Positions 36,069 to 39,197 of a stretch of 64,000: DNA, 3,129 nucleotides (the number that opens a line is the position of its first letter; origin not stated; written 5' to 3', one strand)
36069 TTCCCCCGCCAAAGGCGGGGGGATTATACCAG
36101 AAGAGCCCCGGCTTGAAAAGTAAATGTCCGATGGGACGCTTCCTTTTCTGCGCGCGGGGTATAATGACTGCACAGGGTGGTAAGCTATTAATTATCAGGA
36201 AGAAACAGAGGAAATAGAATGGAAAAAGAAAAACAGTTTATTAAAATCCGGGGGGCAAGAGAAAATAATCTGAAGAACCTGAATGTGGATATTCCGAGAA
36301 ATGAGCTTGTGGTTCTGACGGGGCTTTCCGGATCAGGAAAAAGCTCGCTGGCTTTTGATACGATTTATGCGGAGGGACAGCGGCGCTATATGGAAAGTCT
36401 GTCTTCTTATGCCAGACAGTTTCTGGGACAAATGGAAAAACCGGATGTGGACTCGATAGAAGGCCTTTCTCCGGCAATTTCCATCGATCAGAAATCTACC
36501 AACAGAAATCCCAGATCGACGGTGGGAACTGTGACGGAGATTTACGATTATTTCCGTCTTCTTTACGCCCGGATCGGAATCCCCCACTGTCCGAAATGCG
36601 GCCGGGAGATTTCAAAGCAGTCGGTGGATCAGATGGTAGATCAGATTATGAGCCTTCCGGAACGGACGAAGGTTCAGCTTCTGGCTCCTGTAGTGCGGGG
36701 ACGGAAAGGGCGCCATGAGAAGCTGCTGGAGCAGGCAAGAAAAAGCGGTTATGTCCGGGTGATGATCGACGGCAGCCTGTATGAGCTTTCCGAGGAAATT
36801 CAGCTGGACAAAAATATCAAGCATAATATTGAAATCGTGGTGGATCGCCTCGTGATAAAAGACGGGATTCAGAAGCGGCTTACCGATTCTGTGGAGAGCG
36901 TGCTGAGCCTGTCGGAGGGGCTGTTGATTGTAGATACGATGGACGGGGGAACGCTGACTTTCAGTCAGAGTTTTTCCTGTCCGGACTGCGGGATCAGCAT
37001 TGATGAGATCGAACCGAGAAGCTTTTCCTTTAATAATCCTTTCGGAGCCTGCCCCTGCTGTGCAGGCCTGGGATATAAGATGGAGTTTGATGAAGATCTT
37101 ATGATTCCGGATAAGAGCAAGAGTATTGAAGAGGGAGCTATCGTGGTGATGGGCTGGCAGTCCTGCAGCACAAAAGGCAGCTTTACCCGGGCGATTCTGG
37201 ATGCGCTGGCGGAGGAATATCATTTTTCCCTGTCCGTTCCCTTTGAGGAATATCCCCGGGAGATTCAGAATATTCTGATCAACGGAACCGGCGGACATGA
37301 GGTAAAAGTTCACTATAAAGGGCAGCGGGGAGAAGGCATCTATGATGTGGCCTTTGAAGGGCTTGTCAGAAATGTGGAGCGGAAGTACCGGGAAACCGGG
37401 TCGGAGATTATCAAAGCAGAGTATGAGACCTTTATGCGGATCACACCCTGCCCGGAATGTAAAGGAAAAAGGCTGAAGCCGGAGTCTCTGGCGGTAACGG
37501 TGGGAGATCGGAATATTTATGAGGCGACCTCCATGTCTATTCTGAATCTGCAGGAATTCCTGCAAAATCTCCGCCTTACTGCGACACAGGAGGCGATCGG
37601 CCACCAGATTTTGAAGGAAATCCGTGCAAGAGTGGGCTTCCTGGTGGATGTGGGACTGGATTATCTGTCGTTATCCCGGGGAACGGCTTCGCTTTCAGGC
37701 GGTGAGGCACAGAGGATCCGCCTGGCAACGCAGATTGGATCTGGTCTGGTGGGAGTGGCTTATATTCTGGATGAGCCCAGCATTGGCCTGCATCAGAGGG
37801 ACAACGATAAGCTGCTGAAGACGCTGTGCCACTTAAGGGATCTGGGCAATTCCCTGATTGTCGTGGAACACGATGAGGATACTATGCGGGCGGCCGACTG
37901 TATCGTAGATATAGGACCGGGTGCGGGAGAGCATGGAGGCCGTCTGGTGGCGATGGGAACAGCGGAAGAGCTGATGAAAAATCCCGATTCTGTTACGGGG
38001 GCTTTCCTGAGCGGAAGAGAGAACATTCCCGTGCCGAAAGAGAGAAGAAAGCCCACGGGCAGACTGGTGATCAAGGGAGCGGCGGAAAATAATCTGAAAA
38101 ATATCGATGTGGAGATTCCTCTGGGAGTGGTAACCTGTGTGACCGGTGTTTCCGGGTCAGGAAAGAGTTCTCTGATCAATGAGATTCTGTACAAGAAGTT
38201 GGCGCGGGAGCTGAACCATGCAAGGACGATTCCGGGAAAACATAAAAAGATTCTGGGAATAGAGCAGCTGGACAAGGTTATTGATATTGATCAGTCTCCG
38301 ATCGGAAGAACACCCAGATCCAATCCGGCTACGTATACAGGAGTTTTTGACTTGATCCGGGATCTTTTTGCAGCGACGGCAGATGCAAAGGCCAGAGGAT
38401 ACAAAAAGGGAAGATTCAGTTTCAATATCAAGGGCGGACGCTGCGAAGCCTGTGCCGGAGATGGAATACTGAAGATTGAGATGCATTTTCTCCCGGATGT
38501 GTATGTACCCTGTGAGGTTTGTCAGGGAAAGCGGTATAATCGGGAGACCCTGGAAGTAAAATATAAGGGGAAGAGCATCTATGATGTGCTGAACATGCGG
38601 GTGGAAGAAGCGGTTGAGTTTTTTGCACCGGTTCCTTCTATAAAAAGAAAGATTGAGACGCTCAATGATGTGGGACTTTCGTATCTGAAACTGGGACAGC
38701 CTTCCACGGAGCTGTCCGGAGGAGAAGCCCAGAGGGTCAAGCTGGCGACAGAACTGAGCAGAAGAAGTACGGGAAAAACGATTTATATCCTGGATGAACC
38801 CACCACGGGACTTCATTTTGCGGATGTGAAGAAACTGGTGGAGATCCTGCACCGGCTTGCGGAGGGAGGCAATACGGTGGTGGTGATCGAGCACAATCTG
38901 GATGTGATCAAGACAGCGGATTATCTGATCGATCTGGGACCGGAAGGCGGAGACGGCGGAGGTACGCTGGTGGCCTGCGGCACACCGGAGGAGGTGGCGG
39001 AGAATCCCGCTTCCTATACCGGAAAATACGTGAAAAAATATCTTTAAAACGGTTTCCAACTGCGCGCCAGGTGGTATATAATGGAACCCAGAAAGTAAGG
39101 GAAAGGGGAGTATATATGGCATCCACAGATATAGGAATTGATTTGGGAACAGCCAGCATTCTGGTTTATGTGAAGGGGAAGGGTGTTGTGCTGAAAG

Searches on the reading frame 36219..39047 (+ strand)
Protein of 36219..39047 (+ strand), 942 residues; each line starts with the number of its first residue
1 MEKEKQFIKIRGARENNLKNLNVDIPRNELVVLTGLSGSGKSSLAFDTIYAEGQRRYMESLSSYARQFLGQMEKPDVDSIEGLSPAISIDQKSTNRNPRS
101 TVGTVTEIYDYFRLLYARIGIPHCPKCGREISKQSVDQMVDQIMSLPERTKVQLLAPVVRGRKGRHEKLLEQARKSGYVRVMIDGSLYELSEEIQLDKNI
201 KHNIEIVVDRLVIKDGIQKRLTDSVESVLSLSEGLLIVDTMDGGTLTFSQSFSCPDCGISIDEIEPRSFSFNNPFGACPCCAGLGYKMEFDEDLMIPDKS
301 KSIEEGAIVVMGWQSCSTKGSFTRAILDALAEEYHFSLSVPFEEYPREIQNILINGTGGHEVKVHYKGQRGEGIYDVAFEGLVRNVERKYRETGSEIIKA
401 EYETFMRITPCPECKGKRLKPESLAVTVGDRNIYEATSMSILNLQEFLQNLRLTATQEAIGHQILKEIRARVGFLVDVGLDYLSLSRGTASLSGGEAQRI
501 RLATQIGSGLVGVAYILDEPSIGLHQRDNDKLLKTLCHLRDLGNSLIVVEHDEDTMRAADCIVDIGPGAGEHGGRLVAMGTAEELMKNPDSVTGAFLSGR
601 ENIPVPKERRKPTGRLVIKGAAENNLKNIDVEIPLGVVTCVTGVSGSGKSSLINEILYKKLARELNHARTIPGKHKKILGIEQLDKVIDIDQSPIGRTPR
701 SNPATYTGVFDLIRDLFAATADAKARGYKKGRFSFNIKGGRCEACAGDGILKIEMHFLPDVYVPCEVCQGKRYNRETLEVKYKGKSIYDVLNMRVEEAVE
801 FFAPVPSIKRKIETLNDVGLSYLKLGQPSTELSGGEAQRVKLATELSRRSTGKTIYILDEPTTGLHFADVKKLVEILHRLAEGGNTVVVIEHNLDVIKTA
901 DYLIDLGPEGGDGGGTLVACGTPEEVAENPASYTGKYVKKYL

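Call 14: find_encoding_contigs(protein=window:36219-39047:+, flank=3000, max_places=10)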
Protein window:36219-39047:+ (942 aa): 23 contigs read that carry it; 6 places shown.
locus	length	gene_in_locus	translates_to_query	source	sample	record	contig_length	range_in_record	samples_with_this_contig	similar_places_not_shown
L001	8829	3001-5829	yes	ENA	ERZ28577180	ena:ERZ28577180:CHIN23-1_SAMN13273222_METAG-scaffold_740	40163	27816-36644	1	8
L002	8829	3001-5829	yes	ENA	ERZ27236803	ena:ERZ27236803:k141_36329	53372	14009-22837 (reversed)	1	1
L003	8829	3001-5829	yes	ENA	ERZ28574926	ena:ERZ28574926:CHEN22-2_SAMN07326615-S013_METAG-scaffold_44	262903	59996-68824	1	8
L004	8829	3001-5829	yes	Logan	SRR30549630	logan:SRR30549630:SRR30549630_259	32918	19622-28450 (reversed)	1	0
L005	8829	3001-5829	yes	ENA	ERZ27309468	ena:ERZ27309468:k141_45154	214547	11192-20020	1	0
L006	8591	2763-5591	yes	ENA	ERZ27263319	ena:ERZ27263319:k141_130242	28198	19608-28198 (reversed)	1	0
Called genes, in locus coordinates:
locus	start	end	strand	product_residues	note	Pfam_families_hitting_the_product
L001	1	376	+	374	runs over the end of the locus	PF04055:Radical_SAM, PF06969:HemN_C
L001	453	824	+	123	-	PF00392:GntR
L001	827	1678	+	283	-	PF00005:ABC_tran, PF13304:AAA_21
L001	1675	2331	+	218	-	PF13346:ABC2_membrane_5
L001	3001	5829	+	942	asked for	PF00005:ABC_tran (faint), PF03193:RsgA_GTPase (faint), PF13191:AAA_16 (faint), PF13555:AAA_29 (faint), PF17760:UvrA_inter, PF17755:UvrA_DNA-bind, PF02463:SMC_N (weak), PF13304:AAA_21 (weak), +1 more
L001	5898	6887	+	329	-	PF00022:Actin (weak), PF06723:MreB_Mbl, PF25216:Volactin (weak), PF11104:PilM_2 (faint), PF00012:HSP70, PF14450:FtsA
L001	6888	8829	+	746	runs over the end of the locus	PF23139:OB_YrrC, PF14490:HHH_RecD2 (weak), PF14520:HHH_5 (weak), PF14490:HHH_RecD2, PF13604:AAA_30, PF13245:AAA_19, PF18335:SH3_13, PF13538:UvrD_C_2, +3 more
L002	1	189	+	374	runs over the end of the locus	PF04055:Radical_SAM, PF06969:HemN_C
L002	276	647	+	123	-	PF00392:GntR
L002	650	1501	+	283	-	PF00005:ABC_tran, PF13304:AAA_21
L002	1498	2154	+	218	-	PF13346:ABC2_membrane_5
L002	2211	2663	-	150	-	-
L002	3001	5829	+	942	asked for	PF00005:ABC_tran (faint), PF03193:RsgA_GTPase (faint), PF13191:AAA_16 (faint), PF13555:AAA_29 (faint), PF17760:UvrA_inter, PF17755:UvrA_DNA-bind, PF02463:SMC_N (weak), PF13304:AAA_21 (weak), +1 more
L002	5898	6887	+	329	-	PF00022:Actin (weak), PF06723:MreB_Mbl, PF25216:Volactin (weak), PF11104:PilM_2 (faint), PF00012:HSP70, PF14450:FtsA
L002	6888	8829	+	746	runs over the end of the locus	PF23139:OB_YrrC, PF14490:HHH_RecD2 (weak), PF14520:HHH_5 (weak), PF14490:HHH_RecD2, PF13604:AAA_30, PF13245:AAA_19, PF18335:SH3_13, PF13538:UvrD_C_2, +3 more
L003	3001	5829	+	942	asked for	PF00005:ABC_tran (faint), PF03193:RsgA_GTPase (faint), PF13191:AAA_16 (faint), PF13555:AAA_29 (faint), PF17760:UvrA_inter, PF17755:UvrA_DNA-bind, PF02463:SMC_N (weak), PF13304:AAA_21 (weak), +1 more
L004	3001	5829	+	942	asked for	PF00005:ABC_tran (faint), PF03193:RsgA_GTPase (faint), PF13191:AAA_16 (faint), PF13555:AAA_29 (faint), PF17760:UvrA_inter, PF17755:UvrA_DNA-bind, PF02463:SMC_N (weak), PF13304:AAA_21 (weak), +1 more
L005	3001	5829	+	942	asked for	PF00005:ABC_tran (faint), PF03193:RsgA_GTPase (faint), PF13191:AAA_16 (faint), PF13555:AAA_29 (faint), PF17760:UvrA_inter, PF17755:UvrA_DNA-bind, PF02463:SMC_N (weak), PF13304:AAA_21 (weak), +1 more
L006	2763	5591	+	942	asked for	PF00005:ABC_tran (faint), PF03193:RsgA_GTPase (faint), PF13191:AAA_16 (faint), PF13555:AAA_29 (faint), PF17760:UvrA_inter, PF17755:UvrA_DNA-bind, PF02463:SMC_N (weak), PF13304:AAA_21 (weak), +1 more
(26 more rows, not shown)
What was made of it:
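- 36219..39047 (+): uvrA coding sequence (942 aa). The AGAGGA ribosome-binding site at 36207-36212 is left unpaired in the predicted leader fold. UvrA_inter and UvrA_DNA-bind Pfam domains (call 14).
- On Invertible promoter (inverton): The neighbours are a GntR regulator, ABC transporter genes, mreB and a recD2-like helicase gene (call 14).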

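Call 17: find_related_loci(query=window:36219-39047:+, collection=genome_contigs, flank=3000)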
Query window:36219-39047:+ (942 aa) in genome_contigs; peptide patterns used: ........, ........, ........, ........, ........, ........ (x = any residue, [..] = any of these).
600 stretches matched a pattern (row limit reached: there are more); 594 encode a relative of the query (tblastn E <= 1e-3); the best 80 are kept; 80 distinct loci.
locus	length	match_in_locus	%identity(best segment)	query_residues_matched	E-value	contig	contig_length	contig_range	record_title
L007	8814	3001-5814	81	3-942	0e+0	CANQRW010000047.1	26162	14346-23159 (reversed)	MAG: uncultured Lachnospiraceae bacterium isolate Lapin-023__bin95 genome assembly, contig: Lapin-023__NODE_2512_length_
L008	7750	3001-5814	81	2-942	0e+0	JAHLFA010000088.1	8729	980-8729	MAG: Candidatus Ruminococcus intestinipullorum isolate 1485 E5M68__C42575_L8729, whole genome shotgun sequence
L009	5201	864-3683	81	3-942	0e+0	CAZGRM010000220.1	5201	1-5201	MAG TPA_asm: uncultured Lachnospiraceae bacterium isolate SRP222994_co1_346 genome assembly, contig: NODE_31073_length_5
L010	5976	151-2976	81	1-942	0e+0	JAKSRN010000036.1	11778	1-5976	MAG: Lachnospiraceae bacterium isolate Horse_feces256 MAG256_36, whole genome shotgun sequence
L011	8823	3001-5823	82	2-942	0e+0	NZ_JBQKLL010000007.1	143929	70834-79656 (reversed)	Blautia sp. Sow4_E7 contig00007, whole genome shotgun sequence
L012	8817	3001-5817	80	5-942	0e+0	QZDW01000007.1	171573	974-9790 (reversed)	Bacterium 1XD42-76 strain 1XD42-76 Scaffold7_1, whole genome shotgun sequence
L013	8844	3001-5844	81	3-942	0e+0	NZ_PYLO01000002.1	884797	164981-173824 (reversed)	Clostridium fessum strain SNUG30386 scaffold_1, whole genome shotgun sequence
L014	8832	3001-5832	81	1-942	0e+0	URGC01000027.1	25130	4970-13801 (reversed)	uncultured Eubacterium sp. isolate UMGS965 genome assembly, contig: NODE_333_length_25130_cov_3.263848, whole genome sho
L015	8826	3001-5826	80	1-942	0e+0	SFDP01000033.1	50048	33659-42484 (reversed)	MAG: Lachnospiraceae bacterium isolate W0P25.020 Contig877, whole genome shotgun sequence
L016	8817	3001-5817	81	4-942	0e+0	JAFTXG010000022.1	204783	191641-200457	MAG: Lachnospiraceae bacterium isolate RGIG4233 Roe_deer_Colon-4__c2675, whole genome shotgun sequence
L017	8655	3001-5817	82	4-942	0e+0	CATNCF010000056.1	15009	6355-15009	MAG TPA_asm: uncultured Lachnospiraceae bacterium isolate MGG19816_1680015490 genome assembly, contig: ERR899284_4251, w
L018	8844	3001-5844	80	3-942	0e+0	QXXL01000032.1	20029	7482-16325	Lachnospiraceae bacterium strain MGB1 Scaffold7_1, whole genome shotgun sequence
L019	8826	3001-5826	79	1-942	0e+0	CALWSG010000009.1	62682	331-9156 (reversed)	MAG: uncultured Lachnospiraceae bacterium isolate E04__bin230 genome assembly, contig: E04__k127_4294262, whole genome s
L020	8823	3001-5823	80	2-942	0e+0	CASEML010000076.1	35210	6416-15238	uncultured Eubacteriales bacterium isolate SI.O94.metabat-bins.178 genome assembly, contig: SI.O94.metabat-bins.178.fa_k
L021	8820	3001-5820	80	3-942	0e+0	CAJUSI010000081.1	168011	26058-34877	MAG TPA_asm: uncultured Acetatifactor sp. isolate MGBC165149 genome assembly, contig: MGBC165149.81, whole genome shotgu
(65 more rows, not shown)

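Call 20: find_homologous_proteins(query=window:36219-39047:+, max_evalue=1e-100)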
Query window:36219-39047:+ (942 aa): 8000 proteins with E <= 1e-100 among 8000 candidates; the best 120 are listed.
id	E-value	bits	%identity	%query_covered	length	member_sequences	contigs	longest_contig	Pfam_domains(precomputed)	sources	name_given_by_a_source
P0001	0.0e+0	2126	100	100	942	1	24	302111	PF17760.7,PF17755.7,PF00005.34,PF13555.13,PF03193.23,PF20703.4,PF02463.26,PF13304.13,PF13191.13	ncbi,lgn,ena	-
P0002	0.0e+0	2124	100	100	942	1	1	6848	PF17760.7,PF17755.7,PF00005.34,PF13555.13,PF03193.23,PF20703.4,PF02463.26,PF13304.13,PF13191.13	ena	-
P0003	0.0e+0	2124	100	100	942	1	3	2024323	PF17760.7,PF17755.7,PF00005.34,PF13555.13,PF03193.23,PF20703.4,PF02463.26,PF13304.13,PF13191.13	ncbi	-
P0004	0.0e+0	2123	100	100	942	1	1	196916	PF17760.7,PF17755.7,PF00005.34,PF13555.13,PF03193.23,PF20703.4,PF02463.26,PF13304.13,PF13191.13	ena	-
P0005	0.0e+0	2123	100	100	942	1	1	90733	PF17760.7,PF17755.7,PF00005.34,PF13555.13,PF03193.23,PF20703.4,PF02463.26,PF13304.13,PF13191.13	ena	-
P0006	0.0e+0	2122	100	100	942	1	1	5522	PF17760.7,PF17755.7,PF00005.34,PF13555.13,PF03193.23,PF20703.4,PF02463.26,PF13304.13,PF13191.13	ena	-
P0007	0.0e+0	2121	100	100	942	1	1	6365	PF17760.7,PF17755.7,PF00005.34,PF13555.13,PF03193.23,PF20703.4,PF02463.26,PF13304.13,PF13191.13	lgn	-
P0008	0.0e+0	2120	100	100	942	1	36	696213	PF17760.7,PF17755.7,PF00005.34,PF13555.13,PF03193.23,PF20703.4,PF02463.26,PF13304.13,PF13191.13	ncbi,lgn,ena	-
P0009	0.0e+0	2119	100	100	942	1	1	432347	PF17760.7,PF17755.7,PF00005.34,PF13555.13,PF03193.23,PF20703.4,PF02463.26,PF13304.13,PF13191.13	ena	-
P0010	0.0e+0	2118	100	100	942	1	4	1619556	PF17760.7,PF17755.7,PF00005.34,PF13555.13,PF03193.23,PF20703.4,PF02463.26,PF13304.13,PF13191.13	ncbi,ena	-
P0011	0.0e+0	2118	100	100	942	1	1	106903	PF17760.7,PF17755.7,PF00005.34,PF13555.13,PF03193.23,PF20703.4,PF02463.26,PF13304.13,PF13191.13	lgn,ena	-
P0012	0.0e+0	2118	100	100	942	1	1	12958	PF17760.7,PF17755.7,PF00005.34,PF13555.13,PF03193.23,PF20703.4,PF02463.26,PF13304.13,PF13191.13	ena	-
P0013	0.0e+0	2118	100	100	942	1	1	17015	PF17760.7,PF17755.7,PF00005.34,PF13555.13,PF03193.23,PF20703.4,PF02463.26,PF13304.13,PF13191.13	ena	-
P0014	0.0e+0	2117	100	100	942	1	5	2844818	PF17760.7,PF17755.7,PF00005.34,PF13555.13,PF03193.23,PF20703.4,PF02463.26,PF13304.13,PF13191.13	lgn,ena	-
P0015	0.0e+0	2117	100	100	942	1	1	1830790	PF17760.7,PF17755.7,PF00005.34,PF13555.13,PF03193.23,PF20703.4,PF02463.26,PF13304.13,PF13191.13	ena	-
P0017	0.0e+0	2117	99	100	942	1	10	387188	PF17760.7,PF17755.7,PF00005.34,PF13555.13,PF03193.23,PF20703.4,PF02463.26,PF13304.13,PF13191.13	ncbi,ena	-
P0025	0.0e+0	2100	99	100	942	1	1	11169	PF17760.7,PF17755.7,PF00005.34,PF13555.13,PF03193.23,PF20703.4,PF02463.26,PF13304.13,PF13191.13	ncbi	-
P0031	0.0e+0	1980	91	100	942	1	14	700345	PF17760.7,PF17755.7,PF00005.34,PF13555.13,PF03193.23,PF20703.4,PF02463.26,PF13304.13,PF13191.13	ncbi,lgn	-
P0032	0.0e+0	1978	91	100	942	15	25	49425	PF17760.7,PF17755.7,PF00005.34,PF13555.13,PF03193.23,PF20703.4,PF02463.26,PF13304.13,PF13191.13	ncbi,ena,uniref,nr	ncbi:MAG TPA: excinuclease ABC subunit UvrA [Candidatus Egerieimonas intestinavium]|uniref:UvrABC sy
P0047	0.0e+0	1852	86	100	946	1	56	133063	PF17760.7,PF12399.15,PF17755.7,PF00005.34,PF13555.13,PF03193.23,PF20703.4,PF02463.26,PF13481.13,PF13304.13,PF13191.13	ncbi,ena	-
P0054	0.0e+0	1849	84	100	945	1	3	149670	PF17760.7,PF17755.7,PF00005.34,PF13555.13,PF03193.23,PF20703.4,PF02463.26,PF13481.13,PF13304.13,PF13191.13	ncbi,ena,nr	ncbi:MAG TPA: excinuclease ABC subunit UvrA [Candidatus Pullilachnospira intestinigallinarum]|nr:exc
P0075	0.0e+0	1846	85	100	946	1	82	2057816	PF17760.7,PF17755.7,PF00005.34,PF13555.13,PF03193.23,PF20703.4,PF02463.26,PF13304.13,PF13191.13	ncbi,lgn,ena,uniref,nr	ncbi:MAG: excinuclease ABC subunit UvrA [Blautia sp.]|uniref:excinuclease ABC subunit UvrA n=1 Tax=B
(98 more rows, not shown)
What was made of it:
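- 36219..39047 (+): The 91% relatives are named excinuclease ABC subunit UvrA (call 20).
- Tried and rejected: The nearest named relative is Candidatus Egerieimonas intestinavium, at 91% UvrA identity (call 20).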

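Call 21: find_encoding_contigs(protein=P0031, flank=1500, max_places=6)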
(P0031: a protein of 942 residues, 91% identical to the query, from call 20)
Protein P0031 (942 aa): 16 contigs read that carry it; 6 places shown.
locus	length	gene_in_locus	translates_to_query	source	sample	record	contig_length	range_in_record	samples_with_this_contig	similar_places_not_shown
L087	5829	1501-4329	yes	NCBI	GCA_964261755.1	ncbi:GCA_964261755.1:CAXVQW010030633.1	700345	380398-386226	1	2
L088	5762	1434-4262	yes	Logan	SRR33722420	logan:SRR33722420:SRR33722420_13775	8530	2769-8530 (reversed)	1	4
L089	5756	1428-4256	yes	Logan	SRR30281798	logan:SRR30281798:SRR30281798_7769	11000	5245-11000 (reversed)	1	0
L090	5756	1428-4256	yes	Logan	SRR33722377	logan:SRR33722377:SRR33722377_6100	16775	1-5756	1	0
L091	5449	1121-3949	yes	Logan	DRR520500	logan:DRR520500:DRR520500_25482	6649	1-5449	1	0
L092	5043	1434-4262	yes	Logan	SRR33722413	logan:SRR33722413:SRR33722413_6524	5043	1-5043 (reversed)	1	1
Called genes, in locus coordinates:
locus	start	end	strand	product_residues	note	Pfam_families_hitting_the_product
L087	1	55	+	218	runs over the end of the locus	PF13346:ABC2_membrane_5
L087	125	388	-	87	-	-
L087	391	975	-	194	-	PF22564:HAAS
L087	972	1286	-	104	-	PF13601:HTH_34 (weak), PF03551:PadR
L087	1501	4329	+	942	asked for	PF00005:ABC_tran (faint), PF02463:SMC_N (faint), PF03193:RsgA_GTPase (faint), PF13191:AAA_16 (faint), PF13555:AAA_29 (faint), PF17760:UvrA_inter, PF17755:UvrA_DNA-bind, PF13304:AAA_21 (weak), +1 more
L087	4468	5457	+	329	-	PF00022:Actin (weak), PF06723:MreB_Mbl, PF25216:Volactin (faint), PF00012:HSP70, PF14450:FtsA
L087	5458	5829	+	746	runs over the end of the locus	PF23139:OB_YrrC, PF13086:AAA_11 (faint), PF14490:HHH_RecD2 (weak), PF14490:HHH_RecD2, PF13604:AAA_30, PF13245:AAA_19, PF18335:SH3_13, PF13538:UvrD_C_2, +2 more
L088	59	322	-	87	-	-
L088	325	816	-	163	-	-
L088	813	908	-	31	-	-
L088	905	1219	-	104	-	PF13601:HTH_34 (weak), PF03551:PadR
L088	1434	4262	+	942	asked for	PF00005:ABC_tran (faint), PF02463:SMC_N (faint), PF03193:RsgA_GTPase (faint), PF13191:AAA_16 (faint), PF13555:AAA_29 (faint), PF17760:UvrA_inter, PF17755:UvrA_DNA-bind, PF13304:AAA_21 (weak), +1 more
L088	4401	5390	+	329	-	PF00022:Actin (weak), PF06723:MreB_Mbl, PF00012:HSP70, PF14450:FtsA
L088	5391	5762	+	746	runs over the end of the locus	PF23139:OB_YrrC, PF13086:AAA_11 (faint), PF14490:HHH_RecD2 (weak), PF14490:HHH_RecD2, PF13604:AAA_30, PF13245:AAA_19, PF18335:SH3_13, PF13538:UvrD_C_2, +2 more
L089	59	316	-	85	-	-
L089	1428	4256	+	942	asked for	PF00005:ABC_tran (faint), PF02463:SMC_N (faint), PF03193:RsgA_GTPase (faint), PF13191:AAA_16 (faint), PF13555:AAA_29 (faint), PF17760:UvrA_inter, PF17755:UvrA_DNA-bind, PF13304:AAA_21 (weak), +1 more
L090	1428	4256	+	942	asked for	PF00005:ABC_tran (faint), PF02463:SMC_N (faint), PF03193:RsgA_GTPase (faint), PF13191:AAA_16 (faint), PF13555:AAA_29 (faint), PF17760:UvrA_inter, PF17755:UvrA_DNA-bind, PF13304:AAA_21 (weak), +1 more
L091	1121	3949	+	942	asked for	PF00005:ABC_tran (faint), PF02463:SMC_N (faint), PF03193:RsgA_GTPase (faint), PF13191:AAA_16 (faint), PF13555:AAA_29 (faint), PF17760:UvrA_inter, PF17755:UvrA_DNA-bind, PF13304:AAA_21 (weak), +1 more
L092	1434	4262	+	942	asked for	PF00005:ABC_tran (faint), PF02463:SMC_N (faint), PF03193:RsgA_GTPase (faint), PF13191:AAA_16 (faint), PF13555:AAA_29 (faint), PF17760:UvrA_inter, PF17755:UvrA_DNA-bind, PF13304:AAA_21 (weak), +1 more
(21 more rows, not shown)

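Call 22: find_encoding_contigs(protein=P0032, flank=1500, max_places=6)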
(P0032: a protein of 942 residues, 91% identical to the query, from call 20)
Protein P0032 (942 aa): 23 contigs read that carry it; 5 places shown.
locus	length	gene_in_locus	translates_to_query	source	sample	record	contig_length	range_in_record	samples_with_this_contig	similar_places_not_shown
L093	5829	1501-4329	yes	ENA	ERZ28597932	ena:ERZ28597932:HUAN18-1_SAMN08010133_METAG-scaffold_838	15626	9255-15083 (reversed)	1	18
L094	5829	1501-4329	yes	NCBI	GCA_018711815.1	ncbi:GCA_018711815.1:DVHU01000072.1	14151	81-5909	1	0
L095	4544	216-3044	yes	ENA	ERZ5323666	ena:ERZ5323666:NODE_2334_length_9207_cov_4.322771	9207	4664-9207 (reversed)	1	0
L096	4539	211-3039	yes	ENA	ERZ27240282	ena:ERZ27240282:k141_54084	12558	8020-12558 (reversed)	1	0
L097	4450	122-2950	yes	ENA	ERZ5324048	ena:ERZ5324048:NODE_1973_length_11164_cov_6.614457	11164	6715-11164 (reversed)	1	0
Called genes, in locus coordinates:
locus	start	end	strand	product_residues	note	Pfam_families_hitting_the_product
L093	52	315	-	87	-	-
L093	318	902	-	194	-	PF22564:HAAS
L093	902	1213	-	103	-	PF13601:HTH_34 (weak), PF03551:PadR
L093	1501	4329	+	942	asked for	PF00005:ABC_tran (faint), PF02463:SMC_N (faint), PF03193:RsgA_GTPase (faint), PF13191:AAA_16 (faint), PF13304:AAA_21 (faint), PF13555:AAA_29 (faint), PF17760:UvrA_inter, PF17755:UvrA_DNA-bind, +1 more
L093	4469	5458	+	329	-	PF00022:Actin (weak), PF06723:MreB_Mbl, PF00012:HSP70, PF14450:FtsA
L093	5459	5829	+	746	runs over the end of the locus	PF23139:OB_YrrC, PF13086:AAA_11 (faint), PF14490:HHH_RecD2 (weak), PF14490:HHH_RecD2, PF13604:AAA_30, PF13245:AAA_19, PF18335:SH3_13, PF13538:UvrD_C_2, +2 more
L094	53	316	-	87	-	-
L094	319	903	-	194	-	PF22564:HAAS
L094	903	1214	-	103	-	PF13601:HTH_34 (weak), PF03551:PadR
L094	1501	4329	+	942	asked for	PF00005:ABC_tran (faint), PF02463:SMC_N (faint), PF03193:RsgA_GTPase (faint), PF13191:AAA_16 (faint), PF13304:AAA_21 (faint), PF13555:AAA_29 (faint), PF17760:UvrA_inter, PF17755:UvrA_DNA-bind, +1 more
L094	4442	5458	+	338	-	PF00022:Actin (weak), PF06723:MreB_Mbl, PF00012:HSP70, PF14450:FtsA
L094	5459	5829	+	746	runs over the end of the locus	PF23139:OB_YrrC, PF13086:AAA_11 (faint), PF14490:HHH_RecD2 (weak), PF14490:HHH_RecD2, PF13604:AAA_30, PF13245:AAA_19, PF18335:SH3_13, PF13538:UvrD_C_2, +2 more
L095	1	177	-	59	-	?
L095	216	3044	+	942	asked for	PF00005:ABC_tran (faint), PF02463:SMC_N (faint), PF03193:RsgA_GTPase (faint), PF13191:AAA_16 (faint), PF13304:AAA_21 (faint), PF13555:AAA_29 (faint), PF17760:UvrA_inter, PF17755:UvrA_DNA-bind, +1 more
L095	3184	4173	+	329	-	PF00022:Actin (weak), PF06723:MreB_Mbl, PF00012:HSP70, PF14450:FtsA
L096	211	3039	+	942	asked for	PF00005:ABC_tran (faint), PF02463:SMC_N (faint), PF03193:RsgA_GTPase (faint), PF13191:AAA_16 (faint), PF13304:AAA_21 (faint), PF13555:AAA_29 (faint), PF17760:UvrA_inter, PF17755:UvrA_DNA-bind, +1 more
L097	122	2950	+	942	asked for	PF00005:ABC_tran (faint), PF02463:SMC_N (faint), PF03193:RsgA_GTPase (faint), PF13191:AAA_16 (faint), PF13304:AAA_21 (faint), PF13555:AAA_29 (faint), PF17760:UvrA_inter, PF17755:UvrA_DNA-bind, +1 more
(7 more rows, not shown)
